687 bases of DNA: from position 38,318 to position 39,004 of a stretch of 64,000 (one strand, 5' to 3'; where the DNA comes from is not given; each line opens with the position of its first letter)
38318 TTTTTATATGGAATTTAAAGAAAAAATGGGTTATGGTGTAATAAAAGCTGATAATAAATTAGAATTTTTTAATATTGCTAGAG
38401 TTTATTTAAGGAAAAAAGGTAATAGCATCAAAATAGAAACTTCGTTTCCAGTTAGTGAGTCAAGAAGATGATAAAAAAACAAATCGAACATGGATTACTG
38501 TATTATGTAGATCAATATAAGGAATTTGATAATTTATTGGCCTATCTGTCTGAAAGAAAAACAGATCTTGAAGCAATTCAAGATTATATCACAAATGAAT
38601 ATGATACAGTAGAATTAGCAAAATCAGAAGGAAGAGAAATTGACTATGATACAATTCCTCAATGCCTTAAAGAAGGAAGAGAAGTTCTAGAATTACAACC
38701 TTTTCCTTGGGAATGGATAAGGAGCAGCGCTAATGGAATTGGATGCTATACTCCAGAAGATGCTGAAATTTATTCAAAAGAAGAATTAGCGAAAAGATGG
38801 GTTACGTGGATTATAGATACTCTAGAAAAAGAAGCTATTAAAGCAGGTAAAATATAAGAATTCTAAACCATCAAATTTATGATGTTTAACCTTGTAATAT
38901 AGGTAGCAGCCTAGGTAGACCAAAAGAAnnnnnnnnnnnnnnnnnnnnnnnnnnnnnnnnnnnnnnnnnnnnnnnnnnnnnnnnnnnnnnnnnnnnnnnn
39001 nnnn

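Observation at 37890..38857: ICE-borne polymorphic toxin C-terminal domain with a translationally coupled immunity-like gene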

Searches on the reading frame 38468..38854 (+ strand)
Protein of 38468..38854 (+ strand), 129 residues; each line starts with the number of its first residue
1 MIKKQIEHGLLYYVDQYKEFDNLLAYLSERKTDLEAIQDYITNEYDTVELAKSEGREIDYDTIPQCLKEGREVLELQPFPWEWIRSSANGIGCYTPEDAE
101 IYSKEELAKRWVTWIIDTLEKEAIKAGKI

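Call 3: search_protein_families(library=pfam, proteins=[window:38468-38854:+], max_evalue=1)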
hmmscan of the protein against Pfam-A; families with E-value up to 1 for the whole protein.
window:38468-38854:+ (129 aa): 0 families

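Call 4: search_protein_families(library=ncbifam, proteins=[window:38468-38854:+], max_evalue=1)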
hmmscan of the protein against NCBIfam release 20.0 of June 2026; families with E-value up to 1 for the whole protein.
window:38468-38854:+ (129 aa): 0 families

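Call 6: search_solved_structures(query=window:38468-38854:+, max_evalue=10, show_alignments=2)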
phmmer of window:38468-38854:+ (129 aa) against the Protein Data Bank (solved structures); distinct sequences matched with E-value up to 10: 4.
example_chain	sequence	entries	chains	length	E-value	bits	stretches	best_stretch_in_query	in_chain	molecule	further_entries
2dq3_A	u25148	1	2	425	0.13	15.4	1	43-94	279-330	Seryl-tRNA synthetase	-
3cpx_A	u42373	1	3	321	0.16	15.1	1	61-99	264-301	Aminopeptidase, M42 family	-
5tkr_A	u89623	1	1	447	1.2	12.2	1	13-77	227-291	Levoglucosan kinase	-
4yh5_A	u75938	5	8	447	1.2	12.2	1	13-77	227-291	Levoglucosan kinase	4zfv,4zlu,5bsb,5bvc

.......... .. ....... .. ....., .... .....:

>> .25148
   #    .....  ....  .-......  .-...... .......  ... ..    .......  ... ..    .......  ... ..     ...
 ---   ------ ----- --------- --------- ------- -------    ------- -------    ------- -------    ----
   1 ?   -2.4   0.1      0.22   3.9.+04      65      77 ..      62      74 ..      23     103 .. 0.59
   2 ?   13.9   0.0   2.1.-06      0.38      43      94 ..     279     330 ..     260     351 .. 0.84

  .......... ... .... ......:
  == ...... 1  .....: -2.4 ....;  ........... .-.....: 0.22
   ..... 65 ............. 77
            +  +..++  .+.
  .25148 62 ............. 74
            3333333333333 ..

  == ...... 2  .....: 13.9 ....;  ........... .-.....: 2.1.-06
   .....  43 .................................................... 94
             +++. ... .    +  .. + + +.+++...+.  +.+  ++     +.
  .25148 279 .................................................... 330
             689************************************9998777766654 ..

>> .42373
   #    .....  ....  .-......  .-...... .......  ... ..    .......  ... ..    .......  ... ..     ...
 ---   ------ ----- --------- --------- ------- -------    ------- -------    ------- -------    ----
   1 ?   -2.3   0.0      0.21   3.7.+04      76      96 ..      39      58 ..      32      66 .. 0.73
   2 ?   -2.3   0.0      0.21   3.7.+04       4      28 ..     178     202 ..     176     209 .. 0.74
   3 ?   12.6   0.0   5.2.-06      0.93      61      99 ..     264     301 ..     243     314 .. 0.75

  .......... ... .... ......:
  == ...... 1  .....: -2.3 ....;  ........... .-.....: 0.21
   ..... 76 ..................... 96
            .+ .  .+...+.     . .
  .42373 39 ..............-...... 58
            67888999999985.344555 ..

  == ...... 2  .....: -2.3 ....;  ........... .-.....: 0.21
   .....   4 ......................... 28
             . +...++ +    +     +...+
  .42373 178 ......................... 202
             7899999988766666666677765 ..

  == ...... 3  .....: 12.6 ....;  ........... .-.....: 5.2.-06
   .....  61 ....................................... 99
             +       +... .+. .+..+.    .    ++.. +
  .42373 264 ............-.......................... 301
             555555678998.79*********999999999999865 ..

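Call 12: find_homologous_proteins(query=window:38468-38854:+, max_evalue=0.001)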
Query window:38468-38854:+ (129 aa): 9 proteins with E <= 0.001 among 22 candidates.
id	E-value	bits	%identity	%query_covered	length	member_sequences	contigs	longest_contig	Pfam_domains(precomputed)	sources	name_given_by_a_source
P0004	6.3e-81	287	100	100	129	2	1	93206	-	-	-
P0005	1.9e-62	227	80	100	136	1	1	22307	-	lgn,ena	-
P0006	4.7e-59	216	81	100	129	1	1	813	-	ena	-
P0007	6.2e-51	190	69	99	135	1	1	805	-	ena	-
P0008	2.1e-50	188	68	100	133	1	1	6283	-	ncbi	-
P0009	2.9e-50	187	69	100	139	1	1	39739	-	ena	-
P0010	2.2e-34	136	54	100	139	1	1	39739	-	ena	-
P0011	3.1e-27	113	62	70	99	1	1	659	-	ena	-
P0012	3.5e-19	87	47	89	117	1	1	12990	-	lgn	-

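Call 14: find_encoding_contigs(protein=P0005, flank=10000, max_places=4)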
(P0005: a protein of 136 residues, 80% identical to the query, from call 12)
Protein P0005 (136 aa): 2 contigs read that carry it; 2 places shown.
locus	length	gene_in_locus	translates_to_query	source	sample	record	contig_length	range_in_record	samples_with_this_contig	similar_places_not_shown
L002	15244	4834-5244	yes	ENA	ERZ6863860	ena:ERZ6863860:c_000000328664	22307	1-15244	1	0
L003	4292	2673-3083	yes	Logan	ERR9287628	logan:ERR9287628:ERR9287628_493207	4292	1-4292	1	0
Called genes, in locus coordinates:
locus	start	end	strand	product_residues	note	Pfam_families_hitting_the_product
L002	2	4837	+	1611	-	?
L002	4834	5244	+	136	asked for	-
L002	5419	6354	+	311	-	PF10609:ParA (weak), PF01656:CbiA, PF02374:ArsA_ATPase (faint), PF06564:CBP_BcsQ, PF09140:MipZ (weak), PF13614:AAA_31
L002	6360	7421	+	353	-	-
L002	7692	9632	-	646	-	PF02534:T4SS-DNA_transf, PF10412:TrwB_AAD_bind, PF12696:TraG-D_C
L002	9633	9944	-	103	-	-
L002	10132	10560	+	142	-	PF08780:NTase_sub_bind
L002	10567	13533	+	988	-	PF03389:MobA_MobL, PF13086:AAA_11 (faint), PF13245:AAA_19, PF13604:AAA_30, PF01443:Viral_helicase1 (faint), PF22232:TraI_hel_assoc_N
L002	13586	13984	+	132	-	-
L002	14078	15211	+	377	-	PF00004:AAA (faint), PF13173:AAA_14, PF13401:AAA_22 (faint), PF13635:DUF4143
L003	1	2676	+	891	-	?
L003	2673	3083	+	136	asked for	-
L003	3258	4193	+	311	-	PF10609:ParA (weak), PF01656:CbiA, PF02374:ArsA_ATPase (faint), PF06564:CBP_BcsQ, PF09140:MipZ (weak), PF13614:AAA_31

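Call 15: find_encoding_contigs(protein=P0008, flank=10000, max_places=4)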
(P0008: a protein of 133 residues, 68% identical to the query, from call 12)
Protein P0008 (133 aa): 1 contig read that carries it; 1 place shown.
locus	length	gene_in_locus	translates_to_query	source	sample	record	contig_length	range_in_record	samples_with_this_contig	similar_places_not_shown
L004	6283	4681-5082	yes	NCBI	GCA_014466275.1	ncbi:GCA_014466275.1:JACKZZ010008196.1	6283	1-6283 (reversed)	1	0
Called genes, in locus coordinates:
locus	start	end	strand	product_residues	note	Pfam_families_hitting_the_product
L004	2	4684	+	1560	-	?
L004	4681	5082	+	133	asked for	-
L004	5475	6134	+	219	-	PF00239:Resolvase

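Call 28: search_protein_families(library=pfam, proteins=[L004:3140-4100:+], max_evalue=0.01)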
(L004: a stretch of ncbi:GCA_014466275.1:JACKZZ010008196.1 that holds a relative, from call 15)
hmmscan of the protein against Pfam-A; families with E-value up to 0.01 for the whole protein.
L004:3140-4100:+ (320 aa): 0 families

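Call 51: search_protein_representatives(alignment_id=A3)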
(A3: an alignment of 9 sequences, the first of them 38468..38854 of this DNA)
Query: 9 sequences, 135 profile positions. Proteins with E-value up to 0.001 (for the whole library): 85; up to 1e-10: 34; up to 1e-30: 2. The best 85 are listed.
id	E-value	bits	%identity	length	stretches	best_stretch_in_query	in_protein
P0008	1.2e-64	232.4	-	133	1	1-133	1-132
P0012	9.9e-37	142.0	-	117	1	1-129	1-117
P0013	3.0e-25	104.9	-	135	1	4-129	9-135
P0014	8.7e-24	100.1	-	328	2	41-131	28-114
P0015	7.0e-20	87.5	-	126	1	2-129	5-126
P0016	1.3e-19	86.7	-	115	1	12-129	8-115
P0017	2.5e-19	85.7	-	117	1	14-128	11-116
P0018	4.4e-19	84.9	-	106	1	58-129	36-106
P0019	1.1e-18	83.6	-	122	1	4-129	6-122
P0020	2.6e-18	82.4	-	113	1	15-129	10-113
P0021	5.8e-17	78.1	-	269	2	12-132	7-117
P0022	1.3e-16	77.0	-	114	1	13-129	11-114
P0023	6.5e-16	74.7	-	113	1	55-129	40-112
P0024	6.1e-15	71.5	-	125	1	8-129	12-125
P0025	7.1e-15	71.3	-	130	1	52-129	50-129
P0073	9.1e-07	45.0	-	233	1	62-129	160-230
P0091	8.4e-05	38.7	-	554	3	63-126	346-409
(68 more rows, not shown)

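Call 53: find_encoding_contigs(protein=P0013, flank=6000, max_places=3)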
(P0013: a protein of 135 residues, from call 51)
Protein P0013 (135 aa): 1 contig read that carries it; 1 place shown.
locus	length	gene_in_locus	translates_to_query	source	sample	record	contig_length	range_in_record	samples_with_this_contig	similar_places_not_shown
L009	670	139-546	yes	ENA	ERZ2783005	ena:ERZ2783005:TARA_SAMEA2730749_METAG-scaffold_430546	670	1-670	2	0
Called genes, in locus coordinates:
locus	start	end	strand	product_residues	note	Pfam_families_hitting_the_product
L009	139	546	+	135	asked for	-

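Call 54: find_encoding_contigs(protein=P0016, flank=6000, max_places=3)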
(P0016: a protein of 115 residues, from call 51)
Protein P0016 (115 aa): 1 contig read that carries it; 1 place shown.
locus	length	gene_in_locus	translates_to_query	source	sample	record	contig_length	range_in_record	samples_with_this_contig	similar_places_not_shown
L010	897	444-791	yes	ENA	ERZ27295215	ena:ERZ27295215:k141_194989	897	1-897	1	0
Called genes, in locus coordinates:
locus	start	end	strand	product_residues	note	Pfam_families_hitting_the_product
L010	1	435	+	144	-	?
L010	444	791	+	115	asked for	-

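Call 55: find_encoding_contigs(protein=P0017, flank=6000, max_places=3)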
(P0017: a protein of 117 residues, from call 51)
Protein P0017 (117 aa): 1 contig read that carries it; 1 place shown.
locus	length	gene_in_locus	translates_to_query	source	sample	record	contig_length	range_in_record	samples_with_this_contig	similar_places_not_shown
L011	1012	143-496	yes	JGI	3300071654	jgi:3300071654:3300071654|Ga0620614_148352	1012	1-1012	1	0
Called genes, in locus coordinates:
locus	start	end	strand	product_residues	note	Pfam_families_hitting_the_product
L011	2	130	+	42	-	?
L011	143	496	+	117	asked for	-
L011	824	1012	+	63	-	?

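Call 56: find_encoding_contigs(protein=P0021, flank=6000, max_places=3)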
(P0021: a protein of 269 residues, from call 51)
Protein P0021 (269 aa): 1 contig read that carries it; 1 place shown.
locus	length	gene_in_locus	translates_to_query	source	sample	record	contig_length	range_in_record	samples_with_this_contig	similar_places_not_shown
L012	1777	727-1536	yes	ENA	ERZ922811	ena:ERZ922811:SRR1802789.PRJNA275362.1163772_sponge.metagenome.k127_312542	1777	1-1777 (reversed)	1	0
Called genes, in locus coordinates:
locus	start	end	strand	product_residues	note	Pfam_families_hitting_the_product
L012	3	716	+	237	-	?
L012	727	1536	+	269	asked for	-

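Call 57: search_protein_families(library=pfam, proteins=[L010:1-432:+, L011:2-127:+, L012:3-713:+, P0014, P0091, P0073, P0016, P0017, P0021, P0013], max_evalue=0.1)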
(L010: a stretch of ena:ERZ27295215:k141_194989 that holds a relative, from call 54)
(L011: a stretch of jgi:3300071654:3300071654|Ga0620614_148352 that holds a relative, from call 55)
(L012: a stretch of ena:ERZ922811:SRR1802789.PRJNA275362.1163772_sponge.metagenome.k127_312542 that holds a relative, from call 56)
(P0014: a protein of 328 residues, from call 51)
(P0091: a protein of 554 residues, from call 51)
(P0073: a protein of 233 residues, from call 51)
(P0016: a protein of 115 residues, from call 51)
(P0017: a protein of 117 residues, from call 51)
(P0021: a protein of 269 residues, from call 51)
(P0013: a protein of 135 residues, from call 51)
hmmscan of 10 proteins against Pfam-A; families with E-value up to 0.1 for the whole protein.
L010:1-432:+ (144 aa): 1 family
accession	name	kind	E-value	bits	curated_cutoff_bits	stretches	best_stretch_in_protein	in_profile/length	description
PF18431.6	RNAse_A_bac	-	2.1e-19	70.9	27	1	35-142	1-113/113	Bacterial CdiA-CT RNAse A domain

L011:2-127:+ (42 aa): 1 family
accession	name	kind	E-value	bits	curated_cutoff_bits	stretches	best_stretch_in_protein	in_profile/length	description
PF18431.6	RNAse_A_bac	-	0.0059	17.9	27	1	1-40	72-113/113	Bacterial CdiA-CT RNAse A domain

L012:3-713:+ (237 aa): 1 family
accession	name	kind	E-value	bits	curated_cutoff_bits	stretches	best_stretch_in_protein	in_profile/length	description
PF18431.6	RNAse_A_bac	-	8.3e-21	75.4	27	1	124-235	1-113/113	Bacterial CdiA-CT RNAse A domain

P0014 (328 aa): 5 families
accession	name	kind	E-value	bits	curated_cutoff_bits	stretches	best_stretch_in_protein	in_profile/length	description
PF18431.6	RNAse_A_bac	-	3.5e-16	60.5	27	1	121-207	24-113/113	Bacterial CdiA-CT RNAse A domain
PF18593.6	CdiI_2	-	0.013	16.6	26.7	0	237-276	16-55/91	CdiI immunity protein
PF14935.11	TMEM138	-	0.015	16.4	27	0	288-310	93-117/119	Transmembrane protein 138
PF01591.24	6PF2K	-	0.041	13.6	27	0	234-258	147-171/223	6-phosphofructo-2-kinase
PF18308.6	GGA_N-GAT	-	0.055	13.6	25.6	0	127-146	18-37/39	N-terminal extension of GAT domain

P0091 (554 aa): 6 families
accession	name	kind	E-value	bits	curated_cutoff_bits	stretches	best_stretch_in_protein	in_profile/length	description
PF04151.21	PPC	-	2e-09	38.6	25.9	2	296-359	2-68/70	Bacterial pre-peptidase C-terminal domain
PF18962.6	Por_Secre_tail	-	4.7e-08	33.7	27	0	318-360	20-63/75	Secretion system C-terminal sorting domain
PF24323.1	DUF7494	-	9.9e-05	23.1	27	0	342-381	59-98/117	Domain of unknown function (DUF7494)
PF14524.12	Wzt_C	-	0.0026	18.2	30.4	0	320-398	51-124/143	Wzt C-terminal domain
PF16967.11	TcfC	-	0.0036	17.3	29.4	0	226-249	38-61/68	E-set like domain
PF14734.12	DUF4469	-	0.041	14.3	22.6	0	101-117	68-84/101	Domain of unknown function (DUF4469) with IG-like fold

P0073 (233 aa): 3 families
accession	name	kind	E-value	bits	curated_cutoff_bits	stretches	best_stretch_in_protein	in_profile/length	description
PF18431.6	RNAse_A_bac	-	5e-08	34.2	27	1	12-108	12-113/113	Bacterial CdiA-CT RNAse A domain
PF00522.23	VPR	-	0.051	14.1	25.5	0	203-226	9-32/83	VPR/VPX protein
PF18593.6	CdiI_2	-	0.052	14.7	26.7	0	124-175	1-54/91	CdiI immunity protein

P0016 (115 aa): 0 families

P0017 (117 aa): 0 families

P0021 (269 aa): 0 families

P0013 (135 aa): 2 families
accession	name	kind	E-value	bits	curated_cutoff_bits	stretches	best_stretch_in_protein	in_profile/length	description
PF18593.6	CdiI_2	-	0.0041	18.3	26.7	1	21-66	1-48/91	CdiI immunity protein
PF23786.1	Baseplate_wedge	-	0.078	12.9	27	1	13-80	15-82/284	Phage baseplate wedge subunit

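Call 59: search_solved_structures(query=A6, max_evalue=10, show_alignments=3)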
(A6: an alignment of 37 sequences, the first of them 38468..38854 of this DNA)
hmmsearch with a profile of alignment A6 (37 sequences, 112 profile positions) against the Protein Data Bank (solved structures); distinct sequences matched with E-value up to 10: 30.
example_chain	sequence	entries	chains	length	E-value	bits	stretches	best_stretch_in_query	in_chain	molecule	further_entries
8tyu_B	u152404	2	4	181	0.037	17.5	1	12-79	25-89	Solute carrier family 53 member 1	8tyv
5ijh_A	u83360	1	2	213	0.078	16.4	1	12-84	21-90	Xenotropic and polytropic retrovirus receptor 1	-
3mx9_A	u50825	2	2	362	0.19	15.2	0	34-101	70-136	Protein scV3V2(G19S) | scV3V2(G19S)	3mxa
4ham_A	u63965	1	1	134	0.22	15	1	32-69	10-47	Lmo2241 protein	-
8yet_A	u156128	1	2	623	0.3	14.5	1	12-83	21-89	Solute carrier family 53 member 1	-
9jxj_B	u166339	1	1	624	0.32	14.4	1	12-83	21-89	Solute carrier family 53 member 1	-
9jxe_A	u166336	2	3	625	0.32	14.4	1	12-83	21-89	Solute carrier family 53 member 1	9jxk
9iws_A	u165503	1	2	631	0.33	14.4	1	12-83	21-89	Solute carrier family 53 member 1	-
9jxl_B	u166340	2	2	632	0.33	14.4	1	12-83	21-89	Solute carrier family 53 member 1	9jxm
9jxq_A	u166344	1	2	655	0.35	14.3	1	12-83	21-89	Solute carrier family 53 member 1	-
8x5f_A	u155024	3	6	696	0.37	14.2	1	12-83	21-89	Solute carrier family 53 member 1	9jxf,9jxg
8zto_A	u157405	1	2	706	0.38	14.2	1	12-83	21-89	Solute carrier family 53 member 1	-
9dvj_A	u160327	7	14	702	0.38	14.2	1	12-83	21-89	Solute carrier family 53 member 1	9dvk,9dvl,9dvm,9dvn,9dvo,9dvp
9ine_B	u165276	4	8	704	0.38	14.2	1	12-83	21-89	Solute carrier family 53 member 1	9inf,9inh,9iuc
9itg_A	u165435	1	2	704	0.38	14.2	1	12-83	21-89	Solute carrier family 53 member 1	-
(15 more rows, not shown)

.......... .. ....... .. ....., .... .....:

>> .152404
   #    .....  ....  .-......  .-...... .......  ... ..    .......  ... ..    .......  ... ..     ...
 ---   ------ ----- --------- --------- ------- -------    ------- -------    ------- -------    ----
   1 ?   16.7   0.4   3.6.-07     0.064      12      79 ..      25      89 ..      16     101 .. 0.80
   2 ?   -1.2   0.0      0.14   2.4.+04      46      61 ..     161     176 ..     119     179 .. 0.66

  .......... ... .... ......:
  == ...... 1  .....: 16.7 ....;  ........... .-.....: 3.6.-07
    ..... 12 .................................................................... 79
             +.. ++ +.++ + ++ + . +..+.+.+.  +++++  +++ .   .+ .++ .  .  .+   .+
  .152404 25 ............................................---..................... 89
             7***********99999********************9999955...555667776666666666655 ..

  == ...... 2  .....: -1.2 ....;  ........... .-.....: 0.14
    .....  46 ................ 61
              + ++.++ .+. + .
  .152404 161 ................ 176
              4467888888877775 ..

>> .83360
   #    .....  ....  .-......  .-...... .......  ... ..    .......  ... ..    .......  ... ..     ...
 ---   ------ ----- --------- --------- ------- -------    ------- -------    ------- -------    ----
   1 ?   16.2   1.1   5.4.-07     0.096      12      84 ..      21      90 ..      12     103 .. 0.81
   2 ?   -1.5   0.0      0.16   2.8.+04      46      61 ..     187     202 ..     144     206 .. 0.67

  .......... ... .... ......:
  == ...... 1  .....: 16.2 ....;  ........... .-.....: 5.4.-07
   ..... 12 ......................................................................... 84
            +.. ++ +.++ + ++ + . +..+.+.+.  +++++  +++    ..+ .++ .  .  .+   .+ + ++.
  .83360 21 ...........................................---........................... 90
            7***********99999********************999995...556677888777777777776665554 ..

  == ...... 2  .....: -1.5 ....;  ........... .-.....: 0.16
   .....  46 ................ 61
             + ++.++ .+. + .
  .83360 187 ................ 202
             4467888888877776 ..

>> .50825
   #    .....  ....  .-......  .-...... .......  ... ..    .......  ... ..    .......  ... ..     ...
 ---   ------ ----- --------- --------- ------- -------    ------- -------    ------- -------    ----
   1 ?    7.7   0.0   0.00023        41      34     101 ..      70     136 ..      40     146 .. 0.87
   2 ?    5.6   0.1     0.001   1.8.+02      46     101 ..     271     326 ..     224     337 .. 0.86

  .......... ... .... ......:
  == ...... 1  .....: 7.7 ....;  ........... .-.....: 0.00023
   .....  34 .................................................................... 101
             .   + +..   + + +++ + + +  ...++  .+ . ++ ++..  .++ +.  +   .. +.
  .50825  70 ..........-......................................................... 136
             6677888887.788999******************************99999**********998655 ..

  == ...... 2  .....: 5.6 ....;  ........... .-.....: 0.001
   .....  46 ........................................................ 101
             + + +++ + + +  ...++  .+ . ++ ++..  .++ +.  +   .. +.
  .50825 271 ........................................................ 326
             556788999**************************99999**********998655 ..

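Call 60: search_protein_families(library=pfam, alignment_id=A6, max_evalue=1)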
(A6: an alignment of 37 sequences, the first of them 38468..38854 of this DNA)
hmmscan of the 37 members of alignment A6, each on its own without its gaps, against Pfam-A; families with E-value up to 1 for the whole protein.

A. member 1, window:38468-38854:+ (129 aa): 0 families

B. families by the number of members that match (of 37 scanned): 29 families (the first 25 are shown)
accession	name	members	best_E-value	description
PF00522.23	VPR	6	0.001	VPR/VPX protein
PF05372.16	Delta_lysin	3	0.014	Delta lysin family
PF18593.6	CdiI_2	2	0.0041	CdiI immunity protein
PF24665.1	DUF7652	1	0.0011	Domain of unknown function (DUF7652)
PF08463.15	EcoEI_R_C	1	0.0019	EcoEI R protein C-terminal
PF08706.16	D5_N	1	0.002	D5 N terminal like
PF13001.13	ECM29_N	1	0.0034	Proteasome component ECM29, N-terminal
PF05373.16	Pro_3_hydrox_C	1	0.0097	L-proline 3-hydroxylase, C-terminal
PF18517.6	LZ3wCH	1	0.02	Leucine zipper with capping helix domain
PF21017.2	PHA01746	1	0.02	PHA01746-like protein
PF15647.12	Tox-REase-3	1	0.026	Restriction endonuclease fold toxin 3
PF01326.24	PPDK_N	1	0.028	Pyruvate phosphate dikinase, AMP/ATP-binding domain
PF13495.12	Phage_int_SAM_4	1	0.041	Phage integrase, N-terminal SAM-like domain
PF16301.11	DUF4943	1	0.043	Domain of unknown function (DUF4943)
PF01411.24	tRNA-synt_2c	1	0.073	tRNA synthetases class II (A)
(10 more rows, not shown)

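Call 67: predict_structure(alignment_id=A6)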
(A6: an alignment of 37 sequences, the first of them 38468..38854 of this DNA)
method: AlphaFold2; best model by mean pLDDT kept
length: 129 residues; sequences in the alignment: 37
mean_pLDDT: 88.6   pTM: 0.82
mean pLDDT of the five models: 88.6, 88.0, 85.7, 84.4, 84.2
residues with pLDDT >= 90: 88; 70-90: 31; 50-70: 4; < 50: 6
segments of 3 or more residues with pLDDT < 50: 1-6
pLDDT, mean of each block of 10 residues (from residue 1): 50 92 92 93 87 88 96 96 92 81 94 97 95
secondary structure, 60 per line:
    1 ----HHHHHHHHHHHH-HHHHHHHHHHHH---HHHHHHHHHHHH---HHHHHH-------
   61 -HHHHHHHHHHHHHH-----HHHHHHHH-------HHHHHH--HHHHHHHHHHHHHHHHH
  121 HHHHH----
elements in order: H5-16 H18-29 H33-44 H48-53 H62-75 H81-88 H96-101 H104-125
